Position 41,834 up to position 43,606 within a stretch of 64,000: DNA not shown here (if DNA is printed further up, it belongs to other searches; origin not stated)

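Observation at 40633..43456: Orphan nitrogenase-like D/K pair with no NifH-type reductase nearby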

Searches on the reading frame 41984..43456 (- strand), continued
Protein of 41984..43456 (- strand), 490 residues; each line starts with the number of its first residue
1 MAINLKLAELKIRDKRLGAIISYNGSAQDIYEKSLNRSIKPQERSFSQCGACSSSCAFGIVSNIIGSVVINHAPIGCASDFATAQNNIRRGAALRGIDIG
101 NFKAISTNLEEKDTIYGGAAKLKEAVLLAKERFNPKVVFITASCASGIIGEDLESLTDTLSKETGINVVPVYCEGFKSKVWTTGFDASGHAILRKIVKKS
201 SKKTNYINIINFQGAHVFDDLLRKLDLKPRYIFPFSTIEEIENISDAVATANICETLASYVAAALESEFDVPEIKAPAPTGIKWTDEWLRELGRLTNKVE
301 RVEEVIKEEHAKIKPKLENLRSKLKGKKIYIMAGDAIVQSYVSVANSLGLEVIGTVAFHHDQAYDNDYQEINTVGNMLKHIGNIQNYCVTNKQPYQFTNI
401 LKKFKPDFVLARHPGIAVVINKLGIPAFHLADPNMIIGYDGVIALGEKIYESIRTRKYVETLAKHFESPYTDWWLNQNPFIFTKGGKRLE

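Call 15: search_solved_structures(query=window:41984-43456:-, max_evalue=0.001, show_alignments=2)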
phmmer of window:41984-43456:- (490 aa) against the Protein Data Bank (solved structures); distinct sequences matched with E-value up to 0.001: 55.
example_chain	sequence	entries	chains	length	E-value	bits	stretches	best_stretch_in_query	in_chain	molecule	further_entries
9fmg_A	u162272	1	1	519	2.7e-128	432.1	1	1-483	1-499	Nitrogenase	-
9d9u_A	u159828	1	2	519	2.5e-127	428.9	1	4-483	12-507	Nitrogenase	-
4wn9_A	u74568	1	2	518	1.7e-34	122.8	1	50-366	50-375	Nitrogenase molybdenum-iron protein alpha chain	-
5vpw_A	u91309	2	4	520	1.7e-34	122.8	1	50-366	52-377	Nitrogenase molybdenum-iron protein alpha chain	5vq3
1mio_A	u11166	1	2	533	1.7e-34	122.8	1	50-366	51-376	NITROGENASE MOLYBDENUM IRON PROTEIN (ALPHA CHAIN)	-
4wes_A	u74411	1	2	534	1.7e-34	122.8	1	50-366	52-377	Nitrogenase molybdenum-iron protein alpha chain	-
9p1x_A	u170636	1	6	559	1.3e-32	116.6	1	52-365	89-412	Nitrogenase protein alpha chain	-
9spz_A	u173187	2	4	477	1.2e-29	106.8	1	51-453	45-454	Nitrogenase protein alpha chain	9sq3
9hbc_A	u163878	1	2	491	4.6e-25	91.7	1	51-442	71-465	MoFe nitrogenase subunit D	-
10zk_A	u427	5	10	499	8.6e-24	87.5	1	51-441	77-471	Nitrogenase protein alpha chain | Nitrogenase MoFe protein alpha subunit NifD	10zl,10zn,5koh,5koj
9hbn_A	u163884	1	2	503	1.1e-23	87.2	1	51-429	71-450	MoFe nitrogenase subunit D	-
5n6y_A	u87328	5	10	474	4.1e-23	85.3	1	44-454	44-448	Nitrogenase vanadium-iron protein alpha chain | Nitrogenase protein alpha chain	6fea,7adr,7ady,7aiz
9nsv_A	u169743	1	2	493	6.7e-23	84.6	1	51-429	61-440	Nitrogenase MoFe-protein alpha chain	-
9hb9_A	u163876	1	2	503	7.2e-23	84.5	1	51-429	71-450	MoFe nitrogenase subunit D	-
6bbl_A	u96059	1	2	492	1.2e-22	83.7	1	47-429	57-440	Nitrogenase molybdenum-iron protein alpha chain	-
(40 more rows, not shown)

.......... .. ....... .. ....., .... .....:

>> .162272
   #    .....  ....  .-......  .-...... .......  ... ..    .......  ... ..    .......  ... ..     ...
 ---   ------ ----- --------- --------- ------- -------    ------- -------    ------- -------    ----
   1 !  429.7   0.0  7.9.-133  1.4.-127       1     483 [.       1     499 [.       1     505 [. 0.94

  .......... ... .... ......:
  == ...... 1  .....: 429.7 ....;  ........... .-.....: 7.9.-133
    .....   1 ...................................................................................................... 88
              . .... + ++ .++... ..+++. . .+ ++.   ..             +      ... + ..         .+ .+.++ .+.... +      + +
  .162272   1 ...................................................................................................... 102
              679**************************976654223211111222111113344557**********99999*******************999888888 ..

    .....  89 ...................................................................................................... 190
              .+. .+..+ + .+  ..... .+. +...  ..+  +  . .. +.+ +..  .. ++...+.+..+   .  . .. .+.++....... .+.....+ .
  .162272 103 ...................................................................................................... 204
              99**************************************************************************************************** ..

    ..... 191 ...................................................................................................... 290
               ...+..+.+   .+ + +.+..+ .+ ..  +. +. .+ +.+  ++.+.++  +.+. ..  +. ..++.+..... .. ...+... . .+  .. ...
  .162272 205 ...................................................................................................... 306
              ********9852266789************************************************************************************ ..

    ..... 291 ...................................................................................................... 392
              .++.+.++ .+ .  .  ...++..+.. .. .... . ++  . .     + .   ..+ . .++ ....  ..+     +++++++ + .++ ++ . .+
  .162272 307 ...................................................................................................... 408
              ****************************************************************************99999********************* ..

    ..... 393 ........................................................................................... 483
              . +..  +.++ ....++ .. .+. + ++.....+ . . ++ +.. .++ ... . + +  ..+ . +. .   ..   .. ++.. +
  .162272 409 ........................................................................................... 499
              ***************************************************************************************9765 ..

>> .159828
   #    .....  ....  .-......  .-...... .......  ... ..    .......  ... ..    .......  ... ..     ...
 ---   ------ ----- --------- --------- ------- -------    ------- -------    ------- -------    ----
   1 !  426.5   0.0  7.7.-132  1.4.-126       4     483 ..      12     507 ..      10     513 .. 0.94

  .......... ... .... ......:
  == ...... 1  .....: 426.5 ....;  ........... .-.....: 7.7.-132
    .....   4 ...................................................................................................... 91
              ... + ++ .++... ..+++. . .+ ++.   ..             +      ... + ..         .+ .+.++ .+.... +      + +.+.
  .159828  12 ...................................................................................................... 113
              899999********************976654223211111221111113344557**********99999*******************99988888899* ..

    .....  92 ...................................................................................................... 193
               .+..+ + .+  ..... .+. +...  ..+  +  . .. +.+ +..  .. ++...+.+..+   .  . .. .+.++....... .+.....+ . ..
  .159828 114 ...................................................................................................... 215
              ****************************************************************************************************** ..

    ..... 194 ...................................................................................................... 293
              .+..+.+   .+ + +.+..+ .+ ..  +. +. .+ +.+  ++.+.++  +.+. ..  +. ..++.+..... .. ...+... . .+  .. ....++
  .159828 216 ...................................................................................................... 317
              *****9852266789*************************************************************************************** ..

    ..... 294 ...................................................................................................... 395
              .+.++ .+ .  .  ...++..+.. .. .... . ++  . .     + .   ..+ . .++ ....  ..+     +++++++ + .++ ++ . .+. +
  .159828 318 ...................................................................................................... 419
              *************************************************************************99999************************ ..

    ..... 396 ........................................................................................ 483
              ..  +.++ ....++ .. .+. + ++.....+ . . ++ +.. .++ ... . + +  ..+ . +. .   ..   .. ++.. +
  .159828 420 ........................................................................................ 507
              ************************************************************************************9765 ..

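Call 32: find_related_loci(query=A1, collection=genome_contigs, flank=10000)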
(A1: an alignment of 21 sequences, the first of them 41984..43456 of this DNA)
Query A1 (490 aa) in genome_contigs; peptide patterns used: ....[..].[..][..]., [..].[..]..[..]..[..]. (x = any residue, [..] = any of these).
600 stretches matched a pattern (row limit reached: there are more); 596 encode a relative of the query (tblastn E <= 1e-3); the best 80 are kept; 80 distinct loci.
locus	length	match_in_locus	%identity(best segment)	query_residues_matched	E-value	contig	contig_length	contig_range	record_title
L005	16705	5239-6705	91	1-489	0e+0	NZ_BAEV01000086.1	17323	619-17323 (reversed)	Clostridium arbusti SL206, whole genome shotgun sequence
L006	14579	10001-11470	81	1-490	0e+0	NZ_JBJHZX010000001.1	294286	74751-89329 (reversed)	Candidatus Clostridium eludens strain WILCCON 0269 NODE_1_length_294286_cov_142.951711, whole genome shotgun sequence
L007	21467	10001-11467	56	1-488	0e+0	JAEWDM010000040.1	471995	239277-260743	MAG: Bacillota bacterium isolate OH_PBB_98 k127_1305561, whole genome shotgun sequence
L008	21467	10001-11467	53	1-488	0e+0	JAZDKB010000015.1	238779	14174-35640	MAG: Spirochaetota bacterium isolate MEGAHIT-group-0.510 k141_16133774, whole genome shotgun sequence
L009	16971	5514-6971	51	1-485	7e-172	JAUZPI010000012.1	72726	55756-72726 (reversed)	MAG: Bacillota bacterium isolate bin61(3d) FBKKOBCF_12, whole genome shotgun sequence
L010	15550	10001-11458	50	1-485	1e-166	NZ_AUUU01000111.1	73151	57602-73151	Clostridium sp. LS contig_120, whole genome shotgun sequence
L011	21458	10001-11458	49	1-485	3e-164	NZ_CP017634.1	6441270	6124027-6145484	Candidatus Formimonas warabiya strain DCMF chromosome, complete genome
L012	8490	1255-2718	49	1-487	2e-162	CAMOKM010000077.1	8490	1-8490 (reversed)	MAG: uncultured Lachnospiraceae bacterium isolate SRR873601_bin.72_metaWRAP_v1.3_MAG genome assembly, contig: NODE_27345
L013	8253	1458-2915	49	1-485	1e-161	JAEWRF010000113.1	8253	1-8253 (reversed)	MAG: Bacillota bacterium isolate OH_SBrB_47 k127_773024, whole genome shotgun sequence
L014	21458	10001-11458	46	1-482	2e-161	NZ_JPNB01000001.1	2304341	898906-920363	Kineothrix alysoides strain KNHs209 CC90DRAFT_scf7180000000010_quiver.1_C, whole genome shotgun sequence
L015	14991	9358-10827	49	1-488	8e-160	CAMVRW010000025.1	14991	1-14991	MAG TPA_asm: uncultured Butyrivibrio sp. isolate SRR8387720_bin.69_metaWRAP_v1.3_MAG genome assembly, contig: ERZ1420954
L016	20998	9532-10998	48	1-488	1e-159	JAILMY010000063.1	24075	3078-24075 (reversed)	MAG: Butyrivibrio sp. isolate RUI266 k141_3952253_flag=0_multi=14.0000_len=24075, whole genome shotgun sequence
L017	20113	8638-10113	48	1-487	2e-159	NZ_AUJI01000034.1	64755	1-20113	Butyrivibrio sp. AC2005 G602DRAFT_scaffold00024.24_C, whole genome shotgun sequence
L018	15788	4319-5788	49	1-488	5e-158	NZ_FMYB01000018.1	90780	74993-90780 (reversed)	Butyrivibrio sp. INlla16, whole genome shotgun sequence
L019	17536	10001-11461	46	1-486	3e-158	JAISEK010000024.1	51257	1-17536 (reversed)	MAG: Deltaproteobacteria bacterium isolate Gx485_bin194 k119_6431993, whole genome shotgun sequence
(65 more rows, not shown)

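Call 57: find_encoding_contigs(protein=P0003, flank=10000, max_places=3)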
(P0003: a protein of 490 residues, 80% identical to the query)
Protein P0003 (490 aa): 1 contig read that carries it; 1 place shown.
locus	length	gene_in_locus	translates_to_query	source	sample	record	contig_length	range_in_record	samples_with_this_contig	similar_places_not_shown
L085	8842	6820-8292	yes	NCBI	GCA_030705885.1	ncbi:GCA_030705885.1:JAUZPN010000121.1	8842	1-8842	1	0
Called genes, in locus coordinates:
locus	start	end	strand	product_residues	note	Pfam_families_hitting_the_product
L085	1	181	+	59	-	?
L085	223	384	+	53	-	-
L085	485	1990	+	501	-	PF02074:Peptidase_M32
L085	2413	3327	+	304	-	PF00389:2-Hacid_dh, PF02826:2-Hacid_dh_C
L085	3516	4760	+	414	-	PF06245:DUF1015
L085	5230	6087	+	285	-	PF13411:MerR_1, PF00376:MerR, PF13489:Methyltransf_23, PF08241:Methyltransf_11, PF08242:Methyltransf_12, PF13649:Methyltransf_25, PF13847:Methyltransf_31 (weak)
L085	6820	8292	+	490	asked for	PF00148:Oxidored_nitro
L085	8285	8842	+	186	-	PF00148:Oxidored_nitro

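Call 58: find_encoding_contigs(protein=P0001, flank=10000, max_places=4)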
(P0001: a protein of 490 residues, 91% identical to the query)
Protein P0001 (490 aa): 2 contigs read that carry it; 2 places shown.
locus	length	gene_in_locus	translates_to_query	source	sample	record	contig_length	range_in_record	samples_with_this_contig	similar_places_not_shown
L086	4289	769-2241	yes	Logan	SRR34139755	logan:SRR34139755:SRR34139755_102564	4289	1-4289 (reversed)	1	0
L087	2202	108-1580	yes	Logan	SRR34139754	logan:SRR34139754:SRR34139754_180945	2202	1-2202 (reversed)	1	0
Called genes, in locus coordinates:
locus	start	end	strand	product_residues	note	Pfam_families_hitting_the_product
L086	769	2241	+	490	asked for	PF00148:Oxidored_nitro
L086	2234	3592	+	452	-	PF00148:Oxidored_nitro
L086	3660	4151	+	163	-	PF02579:Nitro_FeMo-Co (faint)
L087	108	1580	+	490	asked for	PF00148:Oxidored_nitro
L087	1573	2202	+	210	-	?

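Call 75: search_protein_families(library=pfam, proteins=[L005:452-1555:+, L005:2246-3523:-, L005:3565-4545:-, L005:8437-8907:+, L005:9191-9817:-, L005:10481-11203:+, L005:11331-12242:+, L005:12263-13498:+, L005:13649-14317:+, L005:14336-16261:+], max_evalue=0.00001)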
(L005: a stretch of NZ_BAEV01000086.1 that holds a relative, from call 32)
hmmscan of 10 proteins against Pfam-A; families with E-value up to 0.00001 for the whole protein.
L005:452-1555:+ (367 aa): 2 families
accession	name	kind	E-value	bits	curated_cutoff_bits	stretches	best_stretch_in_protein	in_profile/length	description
PF00768.25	Peptidase_S11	-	6.4e-53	180.1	27.6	1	32-251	9-237/239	D-alanyl-D-alanine carboxypeptidase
PF07943.18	PBP5_C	-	1.9e-14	54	21.2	1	269-355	1-91/91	Penicillin-binding protein 5, C-terminal domain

L005:2246-3523:- (425 aa): 6 families
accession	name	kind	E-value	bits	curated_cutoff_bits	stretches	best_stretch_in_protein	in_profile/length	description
PF01134.28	GIDA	-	9.4e-42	143.9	22.1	2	2-209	1-201/391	Glucose inhibited division protein A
PF12831.13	FAD_oxidored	-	2.4e-13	50.6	27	1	3-146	2-145/416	FAD dependent oxidoreductase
PF07992.20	Pyr_redox_2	-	1.9e-08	34.6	26.1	1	1-39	1-39/291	Pyridine nucleotide-disulphide oxidoreductase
PF03486.20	HI0933_like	-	1.1e-06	28.7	50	0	2-34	2-34/244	HI0933-like protein Rossmann domain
PF00070.33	Pyr_redox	-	5e-06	27.4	22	0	2-36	1-35/82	Pyridine nucleotide-disulphide oxidoreductase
PF13450.12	NAD_binding_8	-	7.5e-06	26.6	21.9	0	5-34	1-30/68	NAD(P)-binding Rossmann-like domain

L005:3565-4545:- (326 aa): 0 families

L005:8437-8907:+ (156 aa): 1 family
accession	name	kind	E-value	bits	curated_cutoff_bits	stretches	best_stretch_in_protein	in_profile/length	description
PF02579.22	Nitro_FeMo-Co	-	9.1e-10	39.1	26.3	0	88-146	34-92/94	Dinitrogenase iron-molybdenum cofactor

L005:9191-9817:- (208 aa): 1 family
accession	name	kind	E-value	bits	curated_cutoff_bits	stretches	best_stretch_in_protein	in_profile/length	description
PF20069.4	DUF6465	-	9.5e-11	42.3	26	1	104-205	59-128/130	Family of unknown function (DUF6465)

L005:10481-11203:+ (240 aa): 2 families
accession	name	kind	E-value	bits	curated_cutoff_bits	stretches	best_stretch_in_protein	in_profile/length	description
PF00849.27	PseudoU_synth_2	-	7.1e-24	85.2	26.8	1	68-198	2-151/152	RNA pseudouridylate synthase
PF01479.30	S4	-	1.2e-10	41.3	22.8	1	6-48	1-44/48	S4 domain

L005:11331-12242:+ (303 aa): 2 families
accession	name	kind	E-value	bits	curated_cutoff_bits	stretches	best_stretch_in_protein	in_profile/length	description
PF01380.27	SIS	-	2e-28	99.2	25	1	144-269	3-131/131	SIS domain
PF01418.23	HTH_6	-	2.6e-15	56.6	28.3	1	19-91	3-75/77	Helix-turn-helix domain, rpiR family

L005:12263-13498:+ (411 aa): 9 families
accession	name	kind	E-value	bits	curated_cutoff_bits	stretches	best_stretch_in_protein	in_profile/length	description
PF03486.20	HI0933_like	-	5.4e-87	291.7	50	1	9-408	2-243/244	HI0933-like protein Rossmann domain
PF22780.1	HI0933_like_1st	-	2e-43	148.5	27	1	196-355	1-165/165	HI0933-like protein barrel and H2TH domain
PF07992.20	Pyr_redox_2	-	1.6e-14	54.4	26.1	1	91-169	161-237/291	Pyridine nucleotide-disulphide oxidoreductase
PF12831.13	FAD_oxidored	-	4.4e-12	46.4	27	1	10-168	2-145/416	FAD dependent oxidoreductase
PF01134.28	GIDA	-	2.1e-11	44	22.1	0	118-169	99-150/391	Glucose inhibited division protein A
PF01266.30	DAO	-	1.3e-09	38.5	27.9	0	9-42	1-35/353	FAD dependent oxidoreductase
PF00070.33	Pyr_redox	-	4e-09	37.3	22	0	9-43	1-36/82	Pyridine nucleotide-disulphide oxidoreductase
PF13738.12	Pyr_redox_3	-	3.4e-07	30.3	30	0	11-45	1-36/305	Pyridine nucleotide-disulphide oxidoreductase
PF04820.20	Trp_halogenase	-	1.2e-06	28.1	21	0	9-39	1-36/458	Tryptophan halogenase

L005:13649-14317:+ (222 aa): 3 families
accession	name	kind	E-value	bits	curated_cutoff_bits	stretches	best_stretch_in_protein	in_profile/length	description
PF02224.24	Cytidylate_kin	-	9.5e-77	257.9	26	1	5-214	1-210/211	Cytidylate kinase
PF13189.12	Cytidylate_kin2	-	1.7e-08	35.3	28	1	5-150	2-127/176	Cytidylate kinase-like family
PF13238.12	AAA_18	-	1.6e-06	29.1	29.4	0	5-150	1-107/128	AAA domain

L005:14336-16261:+ (641 aa): 5 families
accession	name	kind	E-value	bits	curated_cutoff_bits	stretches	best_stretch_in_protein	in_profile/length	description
PF02401.23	LYTB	-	3e-93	312.4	24.5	1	4-278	1-266/267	LytB protein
PF00575.29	S1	-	1.3e-61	205.4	22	3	477-548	2-74/74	S1 RNA binding domain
PF23459.1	S1_RRP5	-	1e-17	64.9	27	2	565-632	4-71/72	RRP5 S1 domain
PF21710.3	Spt6_S1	-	1.3e-09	38.7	27.5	0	560-635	12-88/91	Spt6, S1/OB domain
PF13509.12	S1_2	-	5.2e-06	26.9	21.8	0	481-512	3-35/61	S1 domain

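Call 86: predict_structure(alignment_id=A1)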
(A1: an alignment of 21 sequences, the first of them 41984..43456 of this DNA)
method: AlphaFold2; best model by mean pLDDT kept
length: 490 residues; sequences in the alignment: 21
mean_pLDDT: 80.2   pTM: 0.83
mean pLDDT of the five models: 80.2, 79.4, 79.1, 78.9, 74.5
residues with pLDDT >= 90: 164; 70-90: 220; 50-70: 76; < 50: 30
segments of 3 or more residues with pLDDT < 50: 1-6, 43-50, 175-181, 484-490
pLDDT, mean of each block of 10 residues (from residue 1): 43 60 86 81 46 71 86 68 69 74 82 75 93 92 59 82 91 54 71 88 90 75 91 82 93 72 86 89 93 94 97 97 96 80 94 87 67 79 88 78 91 84 89 83 94 93 83 71 44
secondary structure, 60 per line:
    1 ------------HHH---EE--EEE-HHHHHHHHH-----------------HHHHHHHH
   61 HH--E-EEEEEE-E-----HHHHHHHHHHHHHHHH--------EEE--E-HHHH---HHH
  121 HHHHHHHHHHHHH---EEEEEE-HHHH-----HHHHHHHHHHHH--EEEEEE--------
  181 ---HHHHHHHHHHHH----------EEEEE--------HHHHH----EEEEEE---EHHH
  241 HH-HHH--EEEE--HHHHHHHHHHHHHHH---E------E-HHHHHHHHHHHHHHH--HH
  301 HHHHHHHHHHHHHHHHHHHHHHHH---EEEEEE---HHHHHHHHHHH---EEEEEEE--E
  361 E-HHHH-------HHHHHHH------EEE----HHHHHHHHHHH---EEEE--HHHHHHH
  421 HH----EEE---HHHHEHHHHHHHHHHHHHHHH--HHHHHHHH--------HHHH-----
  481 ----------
elements in order: E23-25 H27-35 H53-62 E67-72 H80-95 E104-106 H111-114 H118-133 E137-142 H144-147 H153-164 E167-172 H184-195 E206-210 H219-223 E228-233 H238-242 E249-252 H255-269 H282-296 H299-324 E328-333 H337-347 E351-357 H363-366 H374-380 E387-389 H394-404 E408-411 H414-422 E427-429 H433-436 H438-453 H456-463 H472-475
